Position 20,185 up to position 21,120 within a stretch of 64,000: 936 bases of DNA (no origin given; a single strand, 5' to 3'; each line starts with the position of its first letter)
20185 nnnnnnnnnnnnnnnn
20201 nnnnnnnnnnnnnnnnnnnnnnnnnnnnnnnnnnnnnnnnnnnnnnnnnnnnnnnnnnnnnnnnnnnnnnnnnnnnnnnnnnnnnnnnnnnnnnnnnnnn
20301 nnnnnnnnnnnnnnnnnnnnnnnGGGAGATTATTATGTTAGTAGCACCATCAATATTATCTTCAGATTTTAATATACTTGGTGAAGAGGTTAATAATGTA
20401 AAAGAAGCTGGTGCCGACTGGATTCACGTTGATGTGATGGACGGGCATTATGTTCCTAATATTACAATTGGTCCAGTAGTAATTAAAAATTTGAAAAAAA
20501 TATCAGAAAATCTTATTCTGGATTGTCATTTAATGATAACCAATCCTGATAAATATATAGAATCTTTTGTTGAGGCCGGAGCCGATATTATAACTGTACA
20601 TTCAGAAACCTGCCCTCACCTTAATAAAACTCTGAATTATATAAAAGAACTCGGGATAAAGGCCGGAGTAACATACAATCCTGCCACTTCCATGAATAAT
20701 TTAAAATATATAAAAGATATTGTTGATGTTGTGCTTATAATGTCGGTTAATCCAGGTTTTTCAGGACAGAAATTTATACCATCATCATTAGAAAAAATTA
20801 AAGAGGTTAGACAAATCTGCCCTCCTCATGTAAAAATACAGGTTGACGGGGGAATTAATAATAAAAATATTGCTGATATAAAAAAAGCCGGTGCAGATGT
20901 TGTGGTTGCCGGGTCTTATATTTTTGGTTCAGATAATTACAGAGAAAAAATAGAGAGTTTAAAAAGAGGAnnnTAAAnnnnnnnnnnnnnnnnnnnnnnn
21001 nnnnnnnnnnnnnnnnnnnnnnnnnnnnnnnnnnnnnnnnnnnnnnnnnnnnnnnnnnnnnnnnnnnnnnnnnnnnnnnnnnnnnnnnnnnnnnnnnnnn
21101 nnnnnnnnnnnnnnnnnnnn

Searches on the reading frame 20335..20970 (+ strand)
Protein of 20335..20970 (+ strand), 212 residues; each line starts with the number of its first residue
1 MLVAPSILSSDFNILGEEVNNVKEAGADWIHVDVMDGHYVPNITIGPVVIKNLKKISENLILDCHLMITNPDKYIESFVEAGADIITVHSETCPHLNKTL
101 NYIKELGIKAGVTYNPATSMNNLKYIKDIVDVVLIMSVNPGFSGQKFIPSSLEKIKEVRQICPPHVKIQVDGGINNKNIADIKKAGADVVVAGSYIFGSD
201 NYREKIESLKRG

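Call 12: search_protein_families(library=pfam, proteins=[window:20335-20970:+], max_evalue=0.0001)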
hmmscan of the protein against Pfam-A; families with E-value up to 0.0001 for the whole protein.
window:20335-20970:+ (212 aa): 3 families
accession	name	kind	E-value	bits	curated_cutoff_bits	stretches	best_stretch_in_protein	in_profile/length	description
PF00834.25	Ribul_P_3_epim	-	3.2e-81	271.9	21.1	1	3-197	2-198/198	Ribulose-phosphate 3 epimerase family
PF01729.25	QRPTase_C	-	5.5e-06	26.7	23.1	0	149-196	111-158/169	Quinolinate phosphoribosyl transferase, C-terminal domain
PF00215.30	OMPdecase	-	9.2e-06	26.1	27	1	73-207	69-219/221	Orotidine 5'-phosphate decarboxylase / HUMPS family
